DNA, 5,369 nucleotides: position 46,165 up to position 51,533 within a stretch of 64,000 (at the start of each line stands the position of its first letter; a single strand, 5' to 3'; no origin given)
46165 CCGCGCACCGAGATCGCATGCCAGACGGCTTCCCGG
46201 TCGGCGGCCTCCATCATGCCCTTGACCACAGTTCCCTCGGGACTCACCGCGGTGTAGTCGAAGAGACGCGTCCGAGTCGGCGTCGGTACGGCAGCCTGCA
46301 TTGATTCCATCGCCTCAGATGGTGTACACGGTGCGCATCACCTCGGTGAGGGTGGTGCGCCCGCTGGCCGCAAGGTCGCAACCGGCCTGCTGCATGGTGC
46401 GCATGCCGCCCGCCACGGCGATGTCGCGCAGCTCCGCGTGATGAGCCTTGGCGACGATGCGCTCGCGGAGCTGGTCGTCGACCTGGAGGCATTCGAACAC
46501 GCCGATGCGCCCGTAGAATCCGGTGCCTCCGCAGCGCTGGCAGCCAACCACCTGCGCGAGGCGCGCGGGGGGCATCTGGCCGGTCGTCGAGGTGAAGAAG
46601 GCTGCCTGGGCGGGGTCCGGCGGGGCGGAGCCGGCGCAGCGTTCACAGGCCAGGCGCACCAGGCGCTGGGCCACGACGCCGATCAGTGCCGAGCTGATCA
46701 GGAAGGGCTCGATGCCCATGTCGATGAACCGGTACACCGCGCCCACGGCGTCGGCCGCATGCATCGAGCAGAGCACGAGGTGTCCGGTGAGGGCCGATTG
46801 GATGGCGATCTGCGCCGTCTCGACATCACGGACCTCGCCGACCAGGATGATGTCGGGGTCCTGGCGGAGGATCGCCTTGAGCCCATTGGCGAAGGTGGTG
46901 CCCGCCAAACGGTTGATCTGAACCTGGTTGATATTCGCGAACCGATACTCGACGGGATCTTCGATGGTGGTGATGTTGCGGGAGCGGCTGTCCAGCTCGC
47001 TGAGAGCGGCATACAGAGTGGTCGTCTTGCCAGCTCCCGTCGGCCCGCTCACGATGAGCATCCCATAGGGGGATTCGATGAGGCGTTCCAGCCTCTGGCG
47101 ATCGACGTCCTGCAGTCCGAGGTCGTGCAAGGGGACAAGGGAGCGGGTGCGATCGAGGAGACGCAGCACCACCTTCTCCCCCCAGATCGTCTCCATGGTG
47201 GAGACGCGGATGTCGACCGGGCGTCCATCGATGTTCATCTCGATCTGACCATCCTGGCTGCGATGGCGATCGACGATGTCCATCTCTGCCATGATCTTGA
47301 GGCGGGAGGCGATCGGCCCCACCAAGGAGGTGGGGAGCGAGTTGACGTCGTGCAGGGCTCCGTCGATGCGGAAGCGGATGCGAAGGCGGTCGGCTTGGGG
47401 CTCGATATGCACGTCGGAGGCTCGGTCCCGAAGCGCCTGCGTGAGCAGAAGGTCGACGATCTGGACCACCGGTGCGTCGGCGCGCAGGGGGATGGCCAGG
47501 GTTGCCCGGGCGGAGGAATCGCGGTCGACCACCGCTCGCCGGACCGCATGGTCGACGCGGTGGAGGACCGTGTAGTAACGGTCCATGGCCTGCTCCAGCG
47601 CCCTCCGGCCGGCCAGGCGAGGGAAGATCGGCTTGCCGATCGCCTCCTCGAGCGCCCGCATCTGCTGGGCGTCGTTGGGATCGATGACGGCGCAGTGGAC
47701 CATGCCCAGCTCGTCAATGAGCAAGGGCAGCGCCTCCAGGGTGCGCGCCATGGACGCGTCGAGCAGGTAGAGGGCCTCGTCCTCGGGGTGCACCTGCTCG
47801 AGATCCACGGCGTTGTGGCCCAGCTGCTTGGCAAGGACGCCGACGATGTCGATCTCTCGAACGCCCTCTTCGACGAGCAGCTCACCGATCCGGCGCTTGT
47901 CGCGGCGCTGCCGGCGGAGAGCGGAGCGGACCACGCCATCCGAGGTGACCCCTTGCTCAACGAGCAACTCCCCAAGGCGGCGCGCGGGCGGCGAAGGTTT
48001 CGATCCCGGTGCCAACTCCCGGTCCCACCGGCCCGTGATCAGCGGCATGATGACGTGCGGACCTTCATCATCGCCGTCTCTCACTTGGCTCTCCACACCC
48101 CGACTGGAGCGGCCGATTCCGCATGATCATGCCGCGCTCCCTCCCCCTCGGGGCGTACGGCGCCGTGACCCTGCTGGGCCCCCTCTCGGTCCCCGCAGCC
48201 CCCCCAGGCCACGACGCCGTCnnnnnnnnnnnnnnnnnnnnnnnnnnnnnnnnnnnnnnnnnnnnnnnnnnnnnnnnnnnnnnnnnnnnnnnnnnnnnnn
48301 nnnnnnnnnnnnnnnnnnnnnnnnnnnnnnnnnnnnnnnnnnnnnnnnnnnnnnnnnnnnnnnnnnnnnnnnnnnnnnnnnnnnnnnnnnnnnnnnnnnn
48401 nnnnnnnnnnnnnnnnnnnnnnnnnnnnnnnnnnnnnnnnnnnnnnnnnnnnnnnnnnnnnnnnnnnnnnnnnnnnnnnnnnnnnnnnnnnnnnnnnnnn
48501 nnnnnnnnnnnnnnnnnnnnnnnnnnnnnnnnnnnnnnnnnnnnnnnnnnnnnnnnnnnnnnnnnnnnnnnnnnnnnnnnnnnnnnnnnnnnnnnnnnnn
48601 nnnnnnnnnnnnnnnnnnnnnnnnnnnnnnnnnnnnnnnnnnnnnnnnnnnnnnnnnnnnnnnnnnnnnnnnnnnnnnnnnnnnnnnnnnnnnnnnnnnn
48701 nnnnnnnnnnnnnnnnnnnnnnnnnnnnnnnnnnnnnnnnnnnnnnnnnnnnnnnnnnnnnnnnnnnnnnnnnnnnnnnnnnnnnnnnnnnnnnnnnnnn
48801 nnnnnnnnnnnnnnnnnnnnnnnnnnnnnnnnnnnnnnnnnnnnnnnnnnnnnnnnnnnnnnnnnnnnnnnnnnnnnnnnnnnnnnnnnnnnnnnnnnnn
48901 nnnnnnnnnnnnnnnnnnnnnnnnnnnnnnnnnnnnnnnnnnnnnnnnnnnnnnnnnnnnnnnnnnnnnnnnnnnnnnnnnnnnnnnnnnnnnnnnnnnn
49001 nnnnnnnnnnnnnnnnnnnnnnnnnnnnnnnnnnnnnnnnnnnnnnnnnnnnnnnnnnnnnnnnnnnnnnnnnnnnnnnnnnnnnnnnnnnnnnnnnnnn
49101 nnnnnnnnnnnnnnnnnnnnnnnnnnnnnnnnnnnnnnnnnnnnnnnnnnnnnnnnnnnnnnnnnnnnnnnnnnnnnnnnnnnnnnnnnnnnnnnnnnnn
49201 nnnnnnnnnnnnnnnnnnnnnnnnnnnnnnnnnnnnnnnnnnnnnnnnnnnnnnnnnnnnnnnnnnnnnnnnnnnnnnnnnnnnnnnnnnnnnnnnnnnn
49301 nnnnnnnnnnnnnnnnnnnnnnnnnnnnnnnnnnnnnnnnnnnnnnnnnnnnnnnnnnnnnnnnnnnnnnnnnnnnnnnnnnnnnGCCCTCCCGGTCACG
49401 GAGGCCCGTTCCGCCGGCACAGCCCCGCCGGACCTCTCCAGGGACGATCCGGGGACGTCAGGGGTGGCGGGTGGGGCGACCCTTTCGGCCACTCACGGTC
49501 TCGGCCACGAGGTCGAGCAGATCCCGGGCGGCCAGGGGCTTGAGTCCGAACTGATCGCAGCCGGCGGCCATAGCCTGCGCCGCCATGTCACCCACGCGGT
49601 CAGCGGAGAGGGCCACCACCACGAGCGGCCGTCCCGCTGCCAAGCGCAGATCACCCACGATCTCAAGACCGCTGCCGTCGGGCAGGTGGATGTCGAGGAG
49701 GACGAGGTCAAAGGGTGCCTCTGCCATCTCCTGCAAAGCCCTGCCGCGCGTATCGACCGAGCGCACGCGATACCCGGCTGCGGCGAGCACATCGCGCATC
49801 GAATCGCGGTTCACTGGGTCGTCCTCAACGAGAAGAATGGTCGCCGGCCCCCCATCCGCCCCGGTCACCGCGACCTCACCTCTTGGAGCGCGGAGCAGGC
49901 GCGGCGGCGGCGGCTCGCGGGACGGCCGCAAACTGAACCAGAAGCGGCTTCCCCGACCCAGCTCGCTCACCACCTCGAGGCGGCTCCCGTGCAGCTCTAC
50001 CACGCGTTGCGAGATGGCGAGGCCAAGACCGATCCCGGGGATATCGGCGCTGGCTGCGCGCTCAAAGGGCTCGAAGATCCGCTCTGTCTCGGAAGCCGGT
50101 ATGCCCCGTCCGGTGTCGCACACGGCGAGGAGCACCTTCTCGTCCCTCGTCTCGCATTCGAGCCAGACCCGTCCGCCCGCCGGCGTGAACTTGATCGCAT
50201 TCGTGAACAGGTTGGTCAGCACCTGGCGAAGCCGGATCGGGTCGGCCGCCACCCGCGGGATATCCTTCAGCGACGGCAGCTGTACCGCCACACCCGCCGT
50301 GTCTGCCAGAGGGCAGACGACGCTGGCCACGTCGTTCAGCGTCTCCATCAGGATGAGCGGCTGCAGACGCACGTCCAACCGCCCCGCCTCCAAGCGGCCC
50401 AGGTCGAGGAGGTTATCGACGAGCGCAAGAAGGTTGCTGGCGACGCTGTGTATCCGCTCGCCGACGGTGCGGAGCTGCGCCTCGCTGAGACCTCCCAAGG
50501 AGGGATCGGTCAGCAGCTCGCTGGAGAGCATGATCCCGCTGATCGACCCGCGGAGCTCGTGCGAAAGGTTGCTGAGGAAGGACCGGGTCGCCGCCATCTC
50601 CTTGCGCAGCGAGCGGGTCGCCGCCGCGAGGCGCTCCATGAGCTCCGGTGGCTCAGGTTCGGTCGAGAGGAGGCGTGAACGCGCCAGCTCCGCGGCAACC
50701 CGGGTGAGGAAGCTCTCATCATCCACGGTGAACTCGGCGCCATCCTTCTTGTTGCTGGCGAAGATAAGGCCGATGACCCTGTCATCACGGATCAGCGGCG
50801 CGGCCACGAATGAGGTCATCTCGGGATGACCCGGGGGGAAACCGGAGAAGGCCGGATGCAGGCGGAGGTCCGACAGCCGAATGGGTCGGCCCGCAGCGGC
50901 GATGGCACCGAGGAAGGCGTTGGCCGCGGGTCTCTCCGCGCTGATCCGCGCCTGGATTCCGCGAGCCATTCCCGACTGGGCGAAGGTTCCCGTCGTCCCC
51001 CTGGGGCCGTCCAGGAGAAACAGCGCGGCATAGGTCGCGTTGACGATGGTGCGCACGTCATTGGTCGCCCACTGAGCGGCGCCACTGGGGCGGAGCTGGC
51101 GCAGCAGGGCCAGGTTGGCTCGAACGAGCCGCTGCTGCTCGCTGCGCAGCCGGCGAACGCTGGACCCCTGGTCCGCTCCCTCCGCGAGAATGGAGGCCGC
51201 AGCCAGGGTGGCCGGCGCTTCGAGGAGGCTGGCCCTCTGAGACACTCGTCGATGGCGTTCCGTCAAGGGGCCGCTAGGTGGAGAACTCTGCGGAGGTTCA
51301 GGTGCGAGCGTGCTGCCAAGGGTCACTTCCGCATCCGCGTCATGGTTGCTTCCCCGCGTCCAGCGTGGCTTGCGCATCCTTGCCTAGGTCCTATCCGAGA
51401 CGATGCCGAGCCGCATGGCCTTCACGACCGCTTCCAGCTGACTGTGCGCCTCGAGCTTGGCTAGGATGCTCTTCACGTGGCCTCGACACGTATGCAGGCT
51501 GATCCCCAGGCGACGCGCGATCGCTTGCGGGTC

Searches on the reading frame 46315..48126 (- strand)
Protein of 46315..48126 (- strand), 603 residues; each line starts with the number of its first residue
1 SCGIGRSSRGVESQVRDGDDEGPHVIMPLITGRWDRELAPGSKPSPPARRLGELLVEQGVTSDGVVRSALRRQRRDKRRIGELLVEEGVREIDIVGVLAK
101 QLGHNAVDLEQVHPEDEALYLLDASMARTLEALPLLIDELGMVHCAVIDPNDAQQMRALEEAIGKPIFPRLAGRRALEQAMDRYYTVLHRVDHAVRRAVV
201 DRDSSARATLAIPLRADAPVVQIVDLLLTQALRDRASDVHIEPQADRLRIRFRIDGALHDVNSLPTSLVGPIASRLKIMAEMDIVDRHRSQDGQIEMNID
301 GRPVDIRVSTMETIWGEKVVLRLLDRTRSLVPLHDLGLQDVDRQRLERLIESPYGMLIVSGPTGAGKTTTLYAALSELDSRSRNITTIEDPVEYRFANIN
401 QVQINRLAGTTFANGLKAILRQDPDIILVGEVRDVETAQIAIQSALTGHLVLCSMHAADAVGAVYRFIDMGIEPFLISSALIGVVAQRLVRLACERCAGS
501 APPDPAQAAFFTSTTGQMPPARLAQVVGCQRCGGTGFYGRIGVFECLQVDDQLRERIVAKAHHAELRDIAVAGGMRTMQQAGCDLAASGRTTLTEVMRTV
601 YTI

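Call 9: search_protein_families(library=pfam, proteins=[window:46315-48126:-], max_evalue=0.001)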
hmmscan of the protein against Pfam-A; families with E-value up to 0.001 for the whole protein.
window:46315-48126:- (603 aa): 5 families
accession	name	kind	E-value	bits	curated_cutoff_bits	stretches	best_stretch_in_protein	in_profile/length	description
PF00437.27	T2SSE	-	8.3e-124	413.4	24.9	1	216-598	4-370/370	Type II/IV secretion system protein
PF05157.20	MshEN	-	8.8e-11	42.1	23.1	1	106-185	5-84/90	MshEN domain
PF13401.12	AAA_22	-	0.00042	21.1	27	0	354-397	5-48/130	AAA domain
PF13604.12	AAA_30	-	0.00046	20.4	27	0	344-379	8-43/191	AAA domain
PF13191.12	AAA_16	-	0.00051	21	32.6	0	346-446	16-108/167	AAA ATPase domain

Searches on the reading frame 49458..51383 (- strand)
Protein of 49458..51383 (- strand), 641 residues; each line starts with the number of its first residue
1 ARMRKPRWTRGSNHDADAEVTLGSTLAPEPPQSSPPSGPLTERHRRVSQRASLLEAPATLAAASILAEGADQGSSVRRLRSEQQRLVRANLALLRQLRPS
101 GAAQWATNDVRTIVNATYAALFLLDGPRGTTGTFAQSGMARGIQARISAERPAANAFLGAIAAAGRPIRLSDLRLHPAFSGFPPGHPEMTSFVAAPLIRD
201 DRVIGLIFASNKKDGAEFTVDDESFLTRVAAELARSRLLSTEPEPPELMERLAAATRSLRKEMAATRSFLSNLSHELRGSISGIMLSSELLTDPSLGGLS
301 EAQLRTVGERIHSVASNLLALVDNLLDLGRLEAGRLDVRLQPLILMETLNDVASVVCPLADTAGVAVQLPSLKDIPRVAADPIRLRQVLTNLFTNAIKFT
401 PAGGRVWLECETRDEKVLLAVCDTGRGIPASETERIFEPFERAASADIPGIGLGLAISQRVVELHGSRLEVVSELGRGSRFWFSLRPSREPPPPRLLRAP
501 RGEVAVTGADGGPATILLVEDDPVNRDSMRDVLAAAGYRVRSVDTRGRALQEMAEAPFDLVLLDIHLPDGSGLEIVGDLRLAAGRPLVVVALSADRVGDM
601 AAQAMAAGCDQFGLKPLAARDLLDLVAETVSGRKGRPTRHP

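Call 9: search_protein_families(library=pfam, proteins=[window:49458-51383:-], max_evalue=0.001)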
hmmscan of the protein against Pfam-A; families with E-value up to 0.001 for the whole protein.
window:49458-51383:- (641 aa): 6 families
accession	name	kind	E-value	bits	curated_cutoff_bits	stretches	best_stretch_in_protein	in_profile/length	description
PF02518.31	HATPase_c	-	9.4e-29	100.5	26.4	1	381-487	2-109/111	Histidine kinase-, DNA gyrase B-, and HSP90-like ATPase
PF00072.30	Response_reg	-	7.1e-20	71.7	30.2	1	516-626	1-110/111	Response regulator receiver domain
PF13185.12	GAF_2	-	4.5e-15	56.5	28.6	1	107-234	12-132/136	GAF domain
PF01590.32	GAF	-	2.3e-14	54.5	22.4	1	103-235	6-131/133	GAF domain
PF00512.31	HisKA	-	4.3e-11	43.1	26.9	1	267-334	3-66/66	His Kinase A (phospho-acceptor) domain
PF13492.12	GAF_3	-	8e-05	23.5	27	1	188-234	79-124/129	GAF domain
